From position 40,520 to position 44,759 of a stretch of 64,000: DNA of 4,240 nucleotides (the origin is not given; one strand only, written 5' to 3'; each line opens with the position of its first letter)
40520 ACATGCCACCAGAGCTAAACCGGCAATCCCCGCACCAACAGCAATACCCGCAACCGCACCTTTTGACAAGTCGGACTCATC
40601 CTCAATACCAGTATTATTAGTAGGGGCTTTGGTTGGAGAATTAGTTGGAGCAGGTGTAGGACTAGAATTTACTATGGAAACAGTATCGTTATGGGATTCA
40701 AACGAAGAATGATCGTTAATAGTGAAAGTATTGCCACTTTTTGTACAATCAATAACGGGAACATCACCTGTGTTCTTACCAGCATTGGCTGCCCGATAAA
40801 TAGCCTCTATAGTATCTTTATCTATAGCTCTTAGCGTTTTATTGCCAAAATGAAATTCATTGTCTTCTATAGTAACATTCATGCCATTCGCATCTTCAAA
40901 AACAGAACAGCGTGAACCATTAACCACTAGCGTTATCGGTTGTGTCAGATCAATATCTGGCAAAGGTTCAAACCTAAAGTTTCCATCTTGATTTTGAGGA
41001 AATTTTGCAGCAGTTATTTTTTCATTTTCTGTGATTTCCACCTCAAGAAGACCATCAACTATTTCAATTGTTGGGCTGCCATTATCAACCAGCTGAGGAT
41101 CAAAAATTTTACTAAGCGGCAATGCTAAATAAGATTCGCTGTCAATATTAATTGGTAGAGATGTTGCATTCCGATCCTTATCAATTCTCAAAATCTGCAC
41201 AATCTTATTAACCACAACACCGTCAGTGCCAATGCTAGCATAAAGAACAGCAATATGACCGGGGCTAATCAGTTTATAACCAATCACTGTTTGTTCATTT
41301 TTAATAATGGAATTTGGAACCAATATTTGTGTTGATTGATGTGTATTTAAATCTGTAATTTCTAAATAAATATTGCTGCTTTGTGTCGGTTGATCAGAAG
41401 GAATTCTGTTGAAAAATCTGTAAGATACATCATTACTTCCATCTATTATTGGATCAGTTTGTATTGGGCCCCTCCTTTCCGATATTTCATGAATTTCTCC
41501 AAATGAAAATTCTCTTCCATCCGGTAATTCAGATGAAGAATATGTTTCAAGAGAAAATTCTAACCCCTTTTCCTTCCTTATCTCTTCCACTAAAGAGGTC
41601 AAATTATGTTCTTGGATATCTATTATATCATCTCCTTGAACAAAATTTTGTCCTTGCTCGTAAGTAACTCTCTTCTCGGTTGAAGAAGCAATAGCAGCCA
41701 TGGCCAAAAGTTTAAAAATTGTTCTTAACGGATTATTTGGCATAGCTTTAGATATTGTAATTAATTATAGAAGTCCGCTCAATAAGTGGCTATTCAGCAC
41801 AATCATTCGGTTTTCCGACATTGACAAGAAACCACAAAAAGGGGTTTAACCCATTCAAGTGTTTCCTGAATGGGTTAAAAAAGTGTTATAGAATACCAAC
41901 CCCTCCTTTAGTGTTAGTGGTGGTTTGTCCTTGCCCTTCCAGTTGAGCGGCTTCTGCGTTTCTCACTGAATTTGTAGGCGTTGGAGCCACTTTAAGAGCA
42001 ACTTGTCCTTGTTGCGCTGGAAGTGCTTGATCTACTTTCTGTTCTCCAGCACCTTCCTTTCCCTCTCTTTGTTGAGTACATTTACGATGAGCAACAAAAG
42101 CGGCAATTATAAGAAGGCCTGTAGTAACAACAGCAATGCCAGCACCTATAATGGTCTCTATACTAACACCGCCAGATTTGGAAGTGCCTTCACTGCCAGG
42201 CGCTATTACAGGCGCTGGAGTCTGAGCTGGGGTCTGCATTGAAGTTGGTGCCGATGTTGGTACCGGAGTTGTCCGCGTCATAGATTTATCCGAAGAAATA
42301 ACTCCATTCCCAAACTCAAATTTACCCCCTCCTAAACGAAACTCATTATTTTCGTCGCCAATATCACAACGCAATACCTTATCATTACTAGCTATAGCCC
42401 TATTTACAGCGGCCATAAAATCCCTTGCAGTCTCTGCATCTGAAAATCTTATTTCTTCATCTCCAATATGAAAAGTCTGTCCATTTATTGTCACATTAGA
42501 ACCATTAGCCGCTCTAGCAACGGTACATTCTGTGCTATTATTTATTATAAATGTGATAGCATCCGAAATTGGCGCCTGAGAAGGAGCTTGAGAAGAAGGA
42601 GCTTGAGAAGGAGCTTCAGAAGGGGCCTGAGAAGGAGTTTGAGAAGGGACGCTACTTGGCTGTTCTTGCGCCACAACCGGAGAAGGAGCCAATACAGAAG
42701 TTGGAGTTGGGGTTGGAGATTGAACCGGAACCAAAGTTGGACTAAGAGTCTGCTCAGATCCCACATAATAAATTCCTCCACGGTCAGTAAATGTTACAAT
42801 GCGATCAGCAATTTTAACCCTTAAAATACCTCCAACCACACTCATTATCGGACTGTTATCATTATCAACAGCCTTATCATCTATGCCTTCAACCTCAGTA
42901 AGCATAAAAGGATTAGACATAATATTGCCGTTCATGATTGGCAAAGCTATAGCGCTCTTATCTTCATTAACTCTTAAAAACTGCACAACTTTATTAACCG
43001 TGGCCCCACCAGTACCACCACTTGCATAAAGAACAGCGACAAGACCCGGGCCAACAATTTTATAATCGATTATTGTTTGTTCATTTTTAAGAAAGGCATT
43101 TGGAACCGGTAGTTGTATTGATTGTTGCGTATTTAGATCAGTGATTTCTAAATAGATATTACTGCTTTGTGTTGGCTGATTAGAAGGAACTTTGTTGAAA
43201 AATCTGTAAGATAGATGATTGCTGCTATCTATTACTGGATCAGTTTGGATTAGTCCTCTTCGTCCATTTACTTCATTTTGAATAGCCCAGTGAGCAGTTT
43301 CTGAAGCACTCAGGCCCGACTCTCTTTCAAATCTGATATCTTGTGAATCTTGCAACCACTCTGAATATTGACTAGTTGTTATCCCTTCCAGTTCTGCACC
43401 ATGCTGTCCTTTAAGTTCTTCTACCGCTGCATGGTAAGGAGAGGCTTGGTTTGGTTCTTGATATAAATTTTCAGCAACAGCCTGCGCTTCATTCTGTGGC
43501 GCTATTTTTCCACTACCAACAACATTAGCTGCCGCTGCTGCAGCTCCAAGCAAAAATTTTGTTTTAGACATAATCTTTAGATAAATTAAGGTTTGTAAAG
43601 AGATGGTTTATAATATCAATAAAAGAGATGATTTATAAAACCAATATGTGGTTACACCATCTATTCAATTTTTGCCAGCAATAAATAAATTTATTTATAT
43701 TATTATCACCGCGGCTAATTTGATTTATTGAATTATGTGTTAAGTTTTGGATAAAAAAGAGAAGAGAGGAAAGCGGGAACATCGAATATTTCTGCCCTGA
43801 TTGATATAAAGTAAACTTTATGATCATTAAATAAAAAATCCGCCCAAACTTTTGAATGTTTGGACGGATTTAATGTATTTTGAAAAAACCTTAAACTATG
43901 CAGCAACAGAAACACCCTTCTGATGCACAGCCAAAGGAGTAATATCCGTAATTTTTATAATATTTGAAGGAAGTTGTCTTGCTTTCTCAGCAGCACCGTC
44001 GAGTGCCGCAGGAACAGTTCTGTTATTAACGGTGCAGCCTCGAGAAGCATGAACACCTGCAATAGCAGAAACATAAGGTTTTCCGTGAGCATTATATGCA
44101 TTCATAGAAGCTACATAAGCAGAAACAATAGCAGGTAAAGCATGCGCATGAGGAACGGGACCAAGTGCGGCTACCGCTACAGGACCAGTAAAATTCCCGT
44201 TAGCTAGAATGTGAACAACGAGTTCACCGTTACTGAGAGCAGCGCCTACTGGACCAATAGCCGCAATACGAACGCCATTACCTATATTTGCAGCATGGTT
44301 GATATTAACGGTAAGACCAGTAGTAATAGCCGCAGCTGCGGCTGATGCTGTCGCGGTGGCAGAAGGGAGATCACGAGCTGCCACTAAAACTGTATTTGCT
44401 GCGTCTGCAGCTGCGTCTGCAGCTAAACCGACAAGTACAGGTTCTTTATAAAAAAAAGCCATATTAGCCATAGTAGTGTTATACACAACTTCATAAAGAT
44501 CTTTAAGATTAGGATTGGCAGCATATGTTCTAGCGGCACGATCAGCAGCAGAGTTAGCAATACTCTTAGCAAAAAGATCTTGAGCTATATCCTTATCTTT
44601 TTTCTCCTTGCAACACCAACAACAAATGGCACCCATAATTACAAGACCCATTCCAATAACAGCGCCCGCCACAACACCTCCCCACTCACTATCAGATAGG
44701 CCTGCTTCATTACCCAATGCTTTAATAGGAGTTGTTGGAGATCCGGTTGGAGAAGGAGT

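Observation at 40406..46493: Family B: three tandem paralogs with eukaryote-like type I membrane glycoprotein architecture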

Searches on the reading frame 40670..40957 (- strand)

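Call 63: search_protein_families(library=pfam, proteins=[window:40670-40957:-], max_evalue=10)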
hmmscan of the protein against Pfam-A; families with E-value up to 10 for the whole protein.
seq(96 aa): 3 families
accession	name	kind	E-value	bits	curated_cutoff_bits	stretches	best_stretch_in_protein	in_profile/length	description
PF19954.5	EAD10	-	0.054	14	24.1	1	16-56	37-76/77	Effector-associated domain 10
PF07951.19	Toxin_R_bind_C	-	0.093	12.8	25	1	22-90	95-163/222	Clostridium neurotoxin, C-terminal receptor binding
PF22349.1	Fervidolysin_SD2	-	0.14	12.7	26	0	10-36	80-106/113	Fervidolysin, second beta-sandwich domain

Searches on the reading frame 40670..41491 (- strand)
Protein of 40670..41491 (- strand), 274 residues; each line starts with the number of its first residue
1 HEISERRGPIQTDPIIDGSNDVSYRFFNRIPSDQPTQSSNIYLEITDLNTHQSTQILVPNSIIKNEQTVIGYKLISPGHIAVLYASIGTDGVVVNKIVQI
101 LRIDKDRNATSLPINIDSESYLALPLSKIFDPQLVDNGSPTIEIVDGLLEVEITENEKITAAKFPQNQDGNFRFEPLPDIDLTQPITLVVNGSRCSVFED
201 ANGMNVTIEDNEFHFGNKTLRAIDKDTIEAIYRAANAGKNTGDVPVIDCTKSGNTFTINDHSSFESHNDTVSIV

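Call 20: find_homologous_proteins(query=A2, max_evalue=0.01)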
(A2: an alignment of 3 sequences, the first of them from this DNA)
Query A2 (3 sequences) (274 aa, profile of the alignment): 1 proteins with E <= 0.01 among 3338 candidates.
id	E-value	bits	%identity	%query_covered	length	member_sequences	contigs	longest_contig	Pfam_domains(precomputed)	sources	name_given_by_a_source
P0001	5.2e-131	454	100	100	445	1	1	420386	-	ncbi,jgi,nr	ncbi:MAG: hypothetical protein K0R25_778 [Rickettsiaceae bacterium]|jgi:hypothetical protein|nr:hypo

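Call 21: find_related_loci(query=A2, collection=genome_contigs, flank=10000)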
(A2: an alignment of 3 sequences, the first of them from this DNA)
Query A2 (274 aa) in genome_contigs; peptide patterns used: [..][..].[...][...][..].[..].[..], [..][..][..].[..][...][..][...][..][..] (x = any residue, [..] = any of these).
77 stretches matched a pattern, but none encodes a relative of the query by tblastn (E <= 1e-3).

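Call 22: find_related_loci(query=A2, collection=metagenome_contigs, flank=10000)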
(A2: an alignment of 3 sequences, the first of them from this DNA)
Query A2 (274 aa) in metagenome_contigs; peptide patterns used: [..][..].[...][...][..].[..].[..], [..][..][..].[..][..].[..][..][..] (x = any residue, [..] = any of these).
209 stretches matched a pattern, but none encodes a relative of the query by tblastn (E <= 1e-3).

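Call 24: predict_structure(alignment_id=A2)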
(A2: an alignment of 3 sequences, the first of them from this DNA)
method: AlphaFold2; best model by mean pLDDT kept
length: 274 residues; sequences in the alignment: 3
mean_pLDDT: 47.2   pTM: 0.38
mean pLDDT of the five models: 47.2, 45.7, 44.6, 43.7, 40.2
residues with pLDDT >= 90: 6; 70-90: 60; 50-70: 21; < 50: 187
segments of 3 or more residues with pLDDT < 50: 1-9, 34-37, 63-65, 88-97, 114-274
pLDDT, mean of each block of 10 residues (from residue 1): 40 82 81 52 88 82 58 78 61 52 78 43 26 29 32 32 32 34 37 38 40 33 38 37 29 25 28 25
secondary structure, 60 per line:
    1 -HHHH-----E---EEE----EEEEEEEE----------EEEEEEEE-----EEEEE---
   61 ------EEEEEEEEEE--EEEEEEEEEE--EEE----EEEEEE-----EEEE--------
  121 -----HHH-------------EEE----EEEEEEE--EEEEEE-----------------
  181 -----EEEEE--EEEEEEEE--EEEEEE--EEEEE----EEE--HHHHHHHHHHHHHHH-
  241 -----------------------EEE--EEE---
elements in order: H2-5 E15-17 E22-29 E40-47 E53-57 E67-76 E79-88 E91-93 E98-103 E109-112 E142-144 E149-155 E158-163 E186-190 E193-200 E203-208 E211-215 E220-222 H225-239 E264-266 E269-271
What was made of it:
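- Tried and rejected: The AF2 model of both domains together was poor (pLDDT 47, call 24).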

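Call 26: search_protein_representatives(alignment_id=A2)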
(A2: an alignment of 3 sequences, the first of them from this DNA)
Query: 3 sequences, 273 profile positions. Proteins with E-value up to 0.001 (for the whole library): 5; up to 1e-10: 3; up to 1e-30: 3. The best 5 are listed.
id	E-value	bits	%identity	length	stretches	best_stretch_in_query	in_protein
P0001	1.7e-131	453.8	-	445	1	1-272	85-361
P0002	1.1e-129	447.9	-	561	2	1-180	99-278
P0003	4.3e-97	341.0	-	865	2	2-179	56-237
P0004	6.6e-06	41.9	-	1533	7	227-269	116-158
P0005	2.2e-04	36.9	-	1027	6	44-125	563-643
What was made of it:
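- On Eukaryote-type type I membrane glycoprotein: hmmsearch against 1.84e9 representatives returned only B1-B3 (call 26).
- On Orientia TSA56 / other named Rickettsiales surface antigens: The exhaustive profile search found no other protein (call 26).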

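Call 34: fold_search(model_id=the predicted structure, library=pdb)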
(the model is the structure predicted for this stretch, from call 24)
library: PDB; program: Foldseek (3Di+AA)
matches with E <= 10: 710; with E <= 0.001: 0
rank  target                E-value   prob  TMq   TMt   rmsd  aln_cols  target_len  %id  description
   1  2yn5_A                5.3e-03  0.30  0.14  0.14  21.5       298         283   13  Structural insight into the giant calcium-binding adhesin SiiE: implications for the adhesion of Salmonella enterica t (released 2013-04-03)
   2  4hxg_G                6.6e-03  0.93  0.24  0.13  12.4       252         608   12  Pyrococcus horikoshii acylaminoacyl peptidase (orthorhombic crystal form) (released 2013-05-08)
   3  4hxg_I                1.0e-02  0.91  0.25  0.13  12.4       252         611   12  Pyrococcus horikoshii acylaminoacyl peptidase (orthorhombic crystal form) (released 2013-05-08)
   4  4hxg_K                1.0e-02  0.90  0.24  0.13  12.7       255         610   11  Pyrococcus horikoshii acylaminoacyl peptidase (orthorhombic crystal form) (released 2013-05-08)
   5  2yn5_B                1.0e-02  0.20  0.13  0.13  22.7       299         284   12  Structural insight into the giant calcium-binding adhesin SiiE: implications for the adhesion of Salmonella enterica t (released 2013-04-03)
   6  4asc                  1.2e-02  0.72  0.22  0.20  14.6       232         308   12  Crystal structure of the Kelch domain of human KBTBD5 (released 2012-05-09)
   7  4hxf                  1.3e-02  0.87  0.25  0.13  12.5       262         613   12  Acylaminoacyl peptidase in complex with Z-Gly-Gly-Phe-chloromethyl ketone (released 2013-05-08)
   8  4hxg_E                1.4e-02  0.87  0.24  0.13  12.3       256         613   12  Pyrococcus horikoshii acylaminoacyl peptidase (orthorhombic crystal form) (released 2013-05-08)
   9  2yn3_A                2.4e-02  0.15  0.14  0.14  20.7       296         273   12  Structural insight into the giant calcium-binding adhesin SiiE: implications for the adhesion of Salmonella enterica t (released 2013-04-03)
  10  6ke6_AG               2.5e-02  0.87  0.28  0.11  14.3       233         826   11  3.4 angstrom cryo-EM structure of yeast 90S small subunit preribosome (released 2020-08-05)
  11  3pig_A                2.5e-02  0.66  0.25  0.14  18.4       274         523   14  beta-fructofuranosidase from Bifidobacterium longum (released 2011-04-27)
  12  2yn3_C                2.5e-02  0.15  0.14  0.13  21.9       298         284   14  Structural insight into the giant calcium-binding adhesin SiiE: implications for the adhesion of Salmonella enterica t (released 2013-04-03)
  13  4u6d_A                2.8e-02  0.75  0.25  0.19  15.5       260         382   11  Zg3615, a family 117 glycoside hydrolase in complex with beta-3,6-anhydro-L-galactose (released 2015-02-11)
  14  7vco                  3.2e-02  0.44  0.22  0.14  16.4       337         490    7  Frischella perrara beta-fructofuranosidase (released 2022-03-09)
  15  4l1n                  3.4e-02  0.94  0.25  0.38  13.4       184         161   11  Crystal structure of a putative conserved lipoprotein (NT01CX_1156) from Clostridium novyi NT at 2.70 A resolution (released 2013-06-26)
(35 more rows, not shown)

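Call 50: search_solved_structures(query=A2, max_evalue=1)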
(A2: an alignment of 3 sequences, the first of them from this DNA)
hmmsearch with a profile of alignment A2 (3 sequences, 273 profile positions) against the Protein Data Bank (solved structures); distinct sequences matched with E-value up to 1: 1.
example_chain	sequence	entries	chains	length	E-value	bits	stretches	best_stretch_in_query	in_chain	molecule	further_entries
5xta_A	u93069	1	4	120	0.25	13.8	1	176-222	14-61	VirK protein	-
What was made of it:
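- Tried and rejected: The only result was a VirK hit at E = 0.25, which is noise (call 50).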

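Call 51: fold_search(model_id=the predicted structure, library=viral)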
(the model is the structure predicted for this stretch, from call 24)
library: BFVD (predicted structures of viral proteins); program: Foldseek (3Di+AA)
matches with E <= 10: 883; with E <= 0.001: 0
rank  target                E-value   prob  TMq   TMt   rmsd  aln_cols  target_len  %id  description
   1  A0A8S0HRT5            1.4e-03  0.99  0.25  0.29  14.2       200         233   12  (no name in the UniProt tables at hand)
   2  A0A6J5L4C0            1.4e-03  0.97  0.28  0.10  16.6       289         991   14  Pyrrolo-quinoline quinone repeat [uncultured Caudovirales phage]
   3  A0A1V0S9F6            4.0e-03  0.63  0.19  0.15  17.2       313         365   11  Attractin/MKLN-like beta-propeller domain-containing protein [Catovirus CTV1]
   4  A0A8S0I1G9            7.6e-03  1.00  0.26  0.49   6.3       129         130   11  (no name in the UniProt tables at hand)
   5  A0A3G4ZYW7            7.6e-03  0.44  0.20  0.15  16.7       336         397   11  Uncharacterized protein [Faunusvirus sp.]
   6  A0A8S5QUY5            8.0e-03  0.91  0.22  0.18  14.0       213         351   10  Uncharacterized protein [CrAss-like virus sp. ctDAq1]
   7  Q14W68                1.5e-02  0.13  0.11  0.10  22.8       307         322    9  ORF38 [Ranid herpesvirus 2]
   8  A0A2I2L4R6            1.6e-02  0.38  0.16  0.15  16.5       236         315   11  MORN-repeat protein [Orpheovirus IHUMI-LCC2]
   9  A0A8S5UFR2            1.9e-02  0.38  0.12  0.15  17.7       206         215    8  Uncharacterized protein [Myoviridae sp. ctcyQ27]
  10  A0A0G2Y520            2.9e-02  0.30  0.17  0.11  15.6       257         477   12  PutativeBTB/POZ domain-containing protein [Acanthamoeba polyphaga mimivirus]
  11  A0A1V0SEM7            3.2e-02  0.85  0.26  0.12  13.2       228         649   12  Membrane-attack complex/perforin MACPF family protein [Hokovirus HKV1]
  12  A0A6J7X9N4            3.3e-02  0.99  0.25  0.08   7.6       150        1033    9  Uncharacterized protein [uncultured Caudovirales phage]
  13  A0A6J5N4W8            4.1e-02  0.57  0.26  0.19  15.5       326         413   10  Uncharacterized protein [uncultured Caudovirales phage]
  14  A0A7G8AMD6            4.1e-02  0.35  0.21  0.12  14.9       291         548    9  (no name in the UniProt tables at hand)
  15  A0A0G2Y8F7            4.4e-02  0.23  0.17  0.11  17.5       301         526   11  WD-repeat family protein [Acanthamoeba polyphaga mimivirus Kroon]
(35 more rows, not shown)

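Call 52: find_related_loci(query=A2, collection=viral_contigs, flank=5000)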
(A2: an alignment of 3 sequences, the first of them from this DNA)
Query A2 (274 aa) in viral_contigs; peptide patterns used: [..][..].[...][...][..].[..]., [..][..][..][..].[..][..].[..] (x = any residue, [..] = any of these).
76 stretches matched a pattern, but none encodes a relative of the query by tblastn (E <= 1e-3).
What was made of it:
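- On Eukaryote-type type I membrane glycoprotein: Nothing was found in viral contigs or BFVD (calls 51, 52).
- No homologue of any origin exists in 1.84 billion representatives, or in the viral, metagenome or genome collections (calls 21, 22, 26, 52).
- Tried and rejected: Scans with A2 in the genome, metagenome and viral collections found none (calls 21, 22, 52).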

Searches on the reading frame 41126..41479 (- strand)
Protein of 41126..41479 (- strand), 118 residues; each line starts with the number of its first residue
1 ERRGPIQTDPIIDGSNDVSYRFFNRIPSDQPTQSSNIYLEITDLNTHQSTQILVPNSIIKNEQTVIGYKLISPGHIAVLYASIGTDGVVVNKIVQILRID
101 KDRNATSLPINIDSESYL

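Call 72: predict_structure(alignment_id=A5)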
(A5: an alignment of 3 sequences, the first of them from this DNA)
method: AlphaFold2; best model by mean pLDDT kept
length: 118 residues; sequences in the alignment: 3
mean_pLDDT: 76.5   pTM: 0.70
mean pLDDT of the five models: 76.5, 72.2, 71.0, 69.5, 67.9
residues with pLDDT >= 90: 33; 70-90: 47; 50-70: 27; < 50: 11
segments of 3 or more residues with pLDDT < 50: 1-3, 111-118
pLDDT, mean of each block of 10 residues (from residue 1): 63 92 76 75 93 72 81 89 67 85 80 38
secondary structure, 60 per line:
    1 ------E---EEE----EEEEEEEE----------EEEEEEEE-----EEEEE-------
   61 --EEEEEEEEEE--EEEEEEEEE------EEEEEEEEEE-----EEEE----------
elements in order: E11-13 E18-25 E36-43 E49-53 E63-72 E75-83 E90-99 E105-108
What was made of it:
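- On Beta-propeller / propeller-blade lectins: The AF2 core has pLDDT 76.5 (call 72).
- Structure: the AF2 model of the N-core has pLDDT 76.5 and pTM 0.70 and is all-beta (call 72).
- Tried and rejected: The N-core alone was acceptable (call 72).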

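Call 76: fold_search(model_id=the predicted structure, library=pdb)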
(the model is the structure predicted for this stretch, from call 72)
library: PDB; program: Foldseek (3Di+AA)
matches with E <= 10: 595; with E <= 0.001: 0
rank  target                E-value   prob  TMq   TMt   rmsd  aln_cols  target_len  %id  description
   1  4l1n                  3.1e-02  1.00  0.55  0.42   6.2       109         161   15  Crystal structure of a putative conserved lipoprotein (NT01CX_1156) from Clostridium novyi NT at 2.70 A resolution (released 2013-06-26)
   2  8r6s_C                3.2e-02  0.30  0.20  0.04  21.9       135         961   15  Plastid-encoded RNA polymerase (Integrated model) (released 2024-03-13)
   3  8xfb_B                4.0e-02  0.89  0.34  0.05  14.7       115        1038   13  Cryo-EM structure of partial dimeric WDR11-FAM91A1 complex (released 2024-08-14)
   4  9hcj_T0               4.5e-02  0.85  0.36  0.07   9.4       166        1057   10  D. discoideum nuclear pore complex (released 2024-12-25)
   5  9ext_B                5.0e-02  0.80  0.34  0.14   9.7       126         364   10  Crystal structure of Yeast Clathrin Heavy Chain N-terminal domain bound to APL2/AP-1 Beta peptide (LLDL) (released 2024-11-13)
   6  9f8t_A                6.2e-02  0.77  0.34  0.14   9.4       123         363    8  Clathrin terminal domain complexed with C-terminus of AAK1L (released 2025-05-21)
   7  2gop_A                6.5e-02  0.99  0.46  0.20   4.4       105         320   10  The beta-propeller domain of the Trilobed protease from Pyrococcus furiosus reveals an open velcro topology (released 2007-01-23)
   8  7zei_A                7.3e-02  0.95  0.43  0.22   6.1       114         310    5  Thermostable GH159 glycoside hydrolase from Caldicellulosiruptor at 1.7 A (released 2022-08-03)
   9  9exf_B                8.5e-02  0.69  0.34  0.14   9.4       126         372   11  Crystal structure of Yeast Clathrin Heavy Chain N-terminal domain bound to YAP1801 peptide (LIDM) (released 2024-11-13)
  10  9c0z                  9.0e-02  0.72  0.34  0.14   9.4       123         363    8  Clathrin terminal domain complexed with pitstop 2d (released 2024-06-26)
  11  8z9m_D                9.0e-02  0.66  0.34  0.05  14.6       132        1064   11  Cryo-EM structure of dimeric WDR11-FAM91A1 complex (released 2024-08-14)
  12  5c0p                  9.5e-02  0.93  0.48  0.24   6.8       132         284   14  The crystal structure of endo-arabinase from Bacteroides thetaiotaomicron VPI-5482 (released 2015-07-01)
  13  6yai_E                9.5e-02  0.63  0.33  0.08   9.4       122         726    8  Clathrin with bound beta2 appendage of AP2 (released 2020-07-29)
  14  1c9l_A                1.0e-01  0.69  0.35  0.15   9.9       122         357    8  PEPTIDE-IN-GROOVE INTERACTIONS LINK TARGET PROTEINS TO THE B-PROPELLER OF CLATHRIN (released 2000-02-07)
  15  5mui_A                1.1e-01  0.87  0.41  0.18   5.8       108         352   14  Glycoside hydrolase BT_0996 (released 2017-03-22)
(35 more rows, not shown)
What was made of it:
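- On Beta-propeller / propeller-blade lectins: The best Foldseek PDB hits have E >= 0.03 and TM-score on query 0.45-0.56 against two-blade fragments and a Clostridium lipoprotein, 4l1n (call 76).
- The N-core resembles two beta-propeller blades (TM-score on query 0.45-0.56, though E-values are 0.03 or worse; call 76).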

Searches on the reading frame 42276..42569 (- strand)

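Call 63: search_protein_families(library=pfam, proteins=[window:42276-42569:-], max_evalue=10)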
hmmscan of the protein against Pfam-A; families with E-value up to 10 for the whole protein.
seq(98 aa): 2 families
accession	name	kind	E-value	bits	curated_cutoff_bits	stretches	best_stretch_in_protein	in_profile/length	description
PF02784.22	Orn_Arg_deC_N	-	0.043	13.6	23.4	1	14-82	140-200/247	Pyridoxal-dependent decarboxylase, pyridoxal binding domain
PF18914.6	DUF5666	-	0.096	13.4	27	1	20-59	6-36/60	Domain of unknown function (DUF5666)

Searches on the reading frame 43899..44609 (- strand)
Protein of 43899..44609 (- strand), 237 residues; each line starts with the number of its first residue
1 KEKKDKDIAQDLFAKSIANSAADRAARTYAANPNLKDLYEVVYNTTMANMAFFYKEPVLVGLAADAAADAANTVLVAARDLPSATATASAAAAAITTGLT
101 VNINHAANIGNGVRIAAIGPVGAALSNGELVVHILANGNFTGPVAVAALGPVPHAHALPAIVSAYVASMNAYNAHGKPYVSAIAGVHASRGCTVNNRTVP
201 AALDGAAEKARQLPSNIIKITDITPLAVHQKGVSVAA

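Call 47: find_homologous_proteins(query=window:43899-44609:-, max_evalue=0.01)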
Query seq(237 aa): 8000 candidates shared short words with the query, none scored E <= 0.01.
